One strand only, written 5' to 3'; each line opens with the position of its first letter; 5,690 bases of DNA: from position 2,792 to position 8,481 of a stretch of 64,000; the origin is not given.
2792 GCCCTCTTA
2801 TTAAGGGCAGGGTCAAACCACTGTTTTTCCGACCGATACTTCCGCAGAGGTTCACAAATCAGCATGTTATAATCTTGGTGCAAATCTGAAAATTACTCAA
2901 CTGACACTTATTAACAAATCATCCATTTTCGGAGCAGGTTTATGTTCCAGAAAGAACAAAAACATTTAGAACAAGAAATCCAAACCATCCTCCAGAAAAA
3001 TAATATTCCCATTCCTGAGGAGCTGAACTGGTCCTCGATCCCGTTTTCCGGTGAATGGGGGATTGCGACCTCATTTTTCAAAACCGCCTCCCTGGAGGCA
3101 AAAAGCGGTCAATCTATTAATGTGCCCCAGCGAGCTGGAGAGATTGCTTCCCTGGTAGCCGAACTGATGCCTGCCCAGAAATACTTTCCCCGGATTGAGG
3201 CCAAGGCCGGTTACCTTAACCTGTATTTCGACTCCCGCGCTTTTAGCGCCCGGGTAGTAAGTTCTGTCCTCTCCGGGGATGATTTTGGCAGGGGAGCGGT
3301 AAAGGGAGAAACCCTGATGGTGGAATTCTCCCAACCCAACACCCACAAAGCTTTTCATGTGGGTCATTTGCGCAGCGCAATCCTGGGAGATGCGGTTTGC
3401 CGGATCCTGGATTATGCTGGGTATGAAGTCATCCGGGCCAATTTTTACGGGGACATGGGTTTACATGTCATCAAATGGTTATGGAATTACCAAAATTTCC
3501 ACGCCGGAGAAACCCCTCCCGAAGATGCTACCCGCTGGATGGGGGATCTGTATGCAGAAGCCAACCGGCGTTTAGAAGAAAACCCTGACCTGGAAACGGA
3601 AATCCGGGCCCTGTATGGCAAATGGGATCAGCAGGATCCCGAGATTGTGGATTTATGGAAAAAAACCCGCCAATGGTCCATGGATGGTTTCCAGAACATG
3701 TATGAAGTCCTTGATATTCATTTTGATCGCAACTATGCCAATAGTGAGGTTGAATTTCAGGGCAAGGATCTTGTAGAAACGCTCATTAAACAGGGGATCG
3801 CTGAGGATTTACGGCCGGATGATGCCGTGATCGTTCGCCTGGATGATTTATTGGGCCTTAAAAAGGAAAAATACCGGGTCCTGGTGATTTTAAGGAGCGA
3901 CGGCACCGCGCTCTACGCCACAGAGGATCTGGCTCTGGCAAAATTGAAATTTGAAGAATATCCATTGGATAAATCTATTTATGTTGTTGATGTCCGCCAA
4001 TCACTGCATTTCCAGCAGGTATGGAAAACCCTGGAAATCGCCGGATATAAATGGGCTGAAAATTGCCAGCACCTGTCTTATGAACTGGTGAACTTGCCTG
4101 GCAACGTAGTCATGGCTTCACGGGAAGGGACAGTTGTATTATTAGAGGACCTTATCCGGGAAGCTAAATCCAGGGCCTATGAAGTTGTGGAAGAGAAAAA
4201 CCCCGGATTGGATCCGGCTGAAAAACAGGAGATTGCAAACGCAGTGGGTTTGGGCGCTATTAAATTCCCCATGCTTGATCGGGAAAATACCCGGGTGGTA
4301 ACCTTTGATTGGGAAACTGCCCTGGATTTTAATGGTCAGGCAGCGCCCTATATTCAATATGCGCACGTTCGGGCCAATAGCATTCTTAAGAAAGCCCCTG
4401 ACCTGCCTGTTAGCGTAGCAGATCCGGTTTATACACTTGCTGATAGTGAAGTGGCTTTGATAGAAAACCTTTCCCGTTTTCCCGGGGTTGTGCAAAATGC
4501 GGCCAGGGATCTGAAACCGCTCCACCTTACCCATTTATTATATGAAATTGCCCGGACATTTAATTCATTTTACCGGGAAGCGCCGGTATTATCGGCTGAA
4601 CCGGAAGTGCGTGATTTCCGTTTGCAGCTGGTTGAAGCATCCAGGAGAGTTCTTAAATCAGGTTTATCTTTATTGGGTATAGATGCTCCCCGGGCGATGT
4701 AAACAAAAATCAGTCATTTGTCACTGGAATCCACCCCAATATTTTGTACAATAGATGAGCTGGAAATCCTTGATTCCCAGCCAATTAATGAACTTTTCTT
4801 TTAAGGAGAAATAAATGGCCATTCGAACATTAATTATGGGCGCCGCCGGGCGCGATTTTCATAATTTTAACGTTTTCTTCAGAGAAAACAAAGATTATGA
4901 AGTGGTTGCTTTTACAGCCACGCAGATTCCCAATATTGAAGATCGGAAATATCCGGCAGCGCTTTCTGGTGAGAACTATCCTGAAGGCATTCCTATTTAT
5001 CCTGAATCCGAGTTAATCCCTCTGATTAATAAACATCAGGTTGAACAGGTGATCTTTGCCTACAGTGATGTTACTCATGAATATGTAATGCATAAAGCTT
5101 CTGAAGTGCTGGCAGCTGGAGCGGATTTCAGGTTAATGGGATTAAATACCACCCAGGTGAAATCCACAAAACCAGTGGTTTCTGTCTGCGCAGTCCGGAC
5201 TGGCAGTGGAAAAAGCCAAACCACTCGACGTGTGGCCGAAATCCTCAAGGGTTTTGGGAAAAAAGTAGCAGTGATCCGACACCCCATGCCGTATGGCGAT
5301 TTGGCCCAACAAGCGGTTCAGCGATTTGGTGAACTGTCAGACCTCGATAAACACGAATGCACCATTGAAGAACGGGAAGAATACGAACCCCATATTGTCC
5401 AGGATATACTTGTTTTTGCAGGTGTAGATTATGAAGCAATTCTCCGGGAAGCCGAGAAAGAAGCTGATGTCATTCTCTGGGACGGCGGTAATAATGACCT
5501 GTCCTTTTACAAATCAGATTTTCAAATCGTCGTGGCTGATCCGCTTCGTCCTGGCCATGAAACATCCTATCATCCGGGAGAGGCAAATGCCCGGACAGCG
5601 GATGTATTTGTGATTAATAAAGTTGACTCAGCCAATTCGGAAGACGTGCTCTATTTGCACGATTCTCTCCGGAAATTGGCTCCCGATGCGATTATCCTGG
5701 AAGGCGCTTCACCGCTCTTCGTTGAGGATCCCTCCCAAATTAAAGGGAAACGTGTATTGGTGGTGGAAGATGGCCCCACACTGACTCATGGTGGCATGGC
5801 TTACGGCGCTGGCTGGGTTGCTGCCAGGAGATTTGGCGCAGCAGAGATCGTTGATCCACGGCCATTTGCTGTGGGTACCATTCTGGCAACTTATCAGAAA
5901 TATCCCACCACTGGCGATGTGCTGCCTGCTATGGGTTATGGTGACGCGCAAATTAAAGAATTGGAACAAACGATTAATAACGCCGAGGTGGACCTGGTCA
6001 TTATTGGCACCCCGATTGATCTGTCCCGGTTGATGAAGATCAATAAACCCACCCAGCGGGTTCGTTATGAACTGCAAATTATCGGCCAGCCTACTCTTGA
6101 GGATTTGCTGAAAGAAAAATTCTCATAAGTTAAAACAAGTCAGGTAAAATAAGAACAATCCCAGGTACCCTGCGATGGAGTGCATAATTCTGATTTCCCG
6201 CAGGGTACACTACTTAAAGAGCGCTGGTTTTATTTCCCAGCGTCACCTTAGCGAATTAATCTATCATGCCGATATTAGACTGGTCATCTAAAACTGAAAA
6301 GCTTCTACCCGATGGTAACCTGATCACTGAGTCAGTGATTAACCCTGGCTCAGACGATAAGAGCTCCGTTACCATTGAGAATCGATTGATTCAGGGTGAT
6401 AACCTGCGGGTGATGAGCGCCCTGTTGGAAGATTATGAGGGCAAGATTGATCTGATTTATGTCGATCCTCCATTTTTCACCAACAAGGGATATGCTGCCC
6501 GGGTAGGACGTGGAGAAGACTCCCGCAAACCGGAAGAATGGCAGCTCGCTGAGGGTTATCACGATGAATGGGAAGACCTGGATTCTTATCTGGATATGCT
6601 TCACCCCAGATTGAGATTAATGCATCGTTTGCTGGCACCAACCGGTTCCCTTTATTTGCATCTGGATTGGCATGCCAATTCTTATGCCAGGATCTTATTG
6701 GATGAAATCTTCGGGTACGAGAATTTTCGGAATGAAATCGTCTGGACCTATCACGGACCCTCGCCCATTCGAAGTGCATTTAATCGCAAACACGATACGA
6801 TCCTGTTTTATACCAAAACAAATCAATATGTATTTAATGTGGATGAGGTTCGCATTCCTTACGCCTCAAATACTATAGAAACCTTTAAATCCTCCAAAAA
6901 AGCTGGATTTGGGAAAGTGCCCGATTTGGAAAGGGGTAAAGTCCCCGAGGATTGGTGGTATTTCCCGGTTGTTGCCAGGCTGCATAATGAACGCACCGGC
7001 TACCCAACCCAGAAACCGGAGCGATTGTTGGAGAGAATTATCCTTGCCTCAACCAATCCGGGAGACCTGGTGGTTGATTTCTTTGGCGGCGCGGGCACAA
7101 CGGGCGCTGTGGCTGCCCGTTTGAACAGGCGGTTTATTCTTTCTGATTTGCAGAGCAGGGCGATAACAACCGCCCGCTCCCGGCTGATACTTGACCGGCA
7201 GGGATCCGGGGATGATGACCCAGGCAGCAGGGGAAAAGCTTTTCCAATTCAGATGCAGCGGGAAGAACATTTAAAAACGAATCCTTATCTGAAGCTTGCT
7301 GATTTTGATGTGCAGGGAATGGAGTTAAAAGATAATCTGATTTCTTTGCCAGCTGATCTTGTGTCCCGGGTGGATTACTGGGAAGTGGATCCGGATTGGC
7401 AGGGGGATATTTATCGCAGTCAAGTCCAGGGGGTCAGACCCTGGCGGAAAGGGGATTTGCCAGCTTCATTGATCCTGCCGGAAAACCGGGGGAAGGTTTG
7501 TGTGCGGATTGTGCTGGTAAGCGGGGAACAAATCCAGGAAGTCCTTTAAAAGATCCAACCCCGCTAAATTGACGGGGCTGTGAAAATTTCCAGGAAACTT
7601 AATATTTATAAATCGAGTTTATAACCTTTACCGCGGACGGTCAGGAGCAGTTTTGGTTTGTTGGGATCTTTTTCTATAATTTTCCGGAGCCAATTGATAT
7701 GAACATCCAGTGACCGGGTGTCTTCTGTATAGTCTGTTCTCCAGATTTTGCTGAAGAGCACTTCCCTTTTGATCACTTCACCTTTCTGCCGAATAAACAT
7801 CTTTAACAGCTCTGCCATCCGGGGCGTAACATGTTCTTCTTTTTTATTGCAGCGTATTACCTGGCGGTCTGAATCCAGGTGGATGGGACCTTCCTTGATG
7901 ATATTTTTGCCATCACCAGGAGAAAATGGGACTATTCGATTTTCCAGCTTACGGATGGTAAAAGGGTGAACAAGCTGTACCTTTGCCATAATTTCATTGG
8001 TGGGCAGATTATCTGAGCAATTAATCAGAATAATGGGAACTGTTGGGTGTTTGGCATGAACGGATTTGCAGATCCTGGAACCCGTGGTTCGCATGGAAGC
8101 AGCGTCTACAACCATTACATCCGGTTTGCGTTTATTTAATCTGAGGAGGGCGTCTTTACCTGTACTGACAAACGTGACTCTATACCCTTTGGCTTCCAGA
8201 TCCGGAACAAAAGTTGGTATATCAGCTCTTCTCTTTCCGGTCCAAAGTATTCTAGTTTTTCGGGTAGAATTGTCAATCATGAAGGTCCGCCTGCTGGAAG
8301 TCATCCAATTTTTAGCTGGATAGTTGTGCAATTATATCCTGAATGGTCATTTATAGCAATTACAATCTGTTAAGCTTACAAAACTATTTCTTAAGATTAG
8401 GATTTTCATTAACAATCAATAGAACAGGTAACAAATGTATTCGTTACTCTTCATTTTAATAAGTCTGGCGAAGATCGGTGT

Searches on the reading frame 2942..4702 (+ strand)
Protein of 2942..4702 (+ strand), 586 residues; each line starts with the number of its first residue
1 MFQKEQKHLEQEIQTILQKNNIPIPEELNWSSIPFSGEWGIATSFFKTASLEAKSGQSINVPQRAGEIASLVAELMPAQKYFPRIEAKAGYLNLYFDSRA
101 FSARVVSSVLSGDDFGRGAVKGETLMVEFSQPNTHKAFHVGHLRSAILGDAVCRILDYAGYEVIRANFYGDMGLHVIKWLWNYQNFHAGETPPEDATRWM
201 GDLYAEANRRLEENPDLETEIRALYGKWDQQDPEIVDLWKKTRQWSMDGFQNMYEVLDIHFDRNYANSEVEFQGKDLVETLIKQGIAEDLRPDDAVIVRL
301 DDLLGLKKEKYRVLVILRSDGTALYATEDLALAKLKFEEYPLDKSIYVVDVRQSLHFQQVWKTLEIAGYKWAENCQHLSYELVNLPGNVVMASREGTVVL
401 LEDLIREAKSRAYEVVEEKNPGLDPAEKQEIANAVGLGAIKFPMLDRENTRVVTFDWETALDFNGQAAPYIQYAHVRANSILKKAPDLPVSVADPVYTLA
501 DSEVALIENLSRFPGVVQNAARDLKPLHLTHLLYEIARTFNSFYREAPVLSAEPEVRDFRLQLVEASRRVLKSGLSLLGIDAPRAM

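Call 68: search_protein_families(library=pfam, proteins=[window:2942-4702:+], max_evalue=0.00001)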
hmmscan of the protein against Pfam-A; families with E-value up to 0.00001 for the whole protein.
window:2942-4702:+ (586 aa): 2 families
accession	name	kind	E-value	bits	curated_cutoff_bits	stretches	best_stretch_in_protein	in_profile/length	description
PF00750.26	tRNA-synt_1d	-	3.3e-61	207.6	23.3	1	108-457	4-349/349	tRNA synthetases class I (R), catalytic domain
PF05746.21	DALR_1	-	1.4e-30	106.2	22.3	1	471-586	1-117/117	DALR anticodon binding domain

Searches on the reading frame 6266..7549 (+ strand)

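Call 68: search_protein_families(library=pfam, proteins=[window:6266-7549:+], max_evalue=0.00001)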
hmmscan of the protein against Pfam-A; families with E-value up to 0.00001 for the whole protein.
window:6266-7549:+ (427 aa): 1 family
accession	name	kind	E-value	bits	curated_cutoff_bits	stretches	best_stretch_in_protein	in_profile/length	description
PF01555.25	N6_N4_Mtase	-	2.6e-51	175.2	26.7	1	61-303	1-219/221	DNA methylase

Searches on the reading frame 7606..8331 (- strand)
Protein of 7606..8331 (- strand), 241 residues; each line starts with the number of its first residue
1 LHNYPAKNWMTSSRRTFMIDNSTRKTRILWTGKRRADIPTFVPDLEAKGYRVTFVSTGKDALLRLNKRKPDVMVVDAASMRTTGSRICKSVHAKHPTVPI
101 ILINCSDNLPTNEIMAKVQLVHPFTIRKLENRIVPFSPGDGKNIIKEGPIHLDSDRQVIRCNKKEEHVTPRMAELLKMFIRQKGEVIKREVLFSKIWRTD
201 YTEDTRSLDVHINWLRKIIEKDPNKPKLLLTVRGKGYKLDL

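Call 68: search_protein_families(library=pfam, proteins=[window:7606-8331:-], max_evalue=0.00001)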
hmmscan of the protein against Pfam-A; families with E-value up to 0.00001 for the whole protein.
window:7606-8331:- (241 aa): 2 families
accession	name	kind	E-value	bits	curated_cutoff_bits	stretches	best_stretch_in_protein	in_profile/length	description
PF00486.34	Trans_reg_C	-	1.4e-22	80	26.2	1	165-239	3-77/77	Transcriptional regulatory protein, C terminal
PF00072.30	Response_reg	-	1.3e-07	32.2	30.2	1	45-113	18-86/111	Response regulator receiver domain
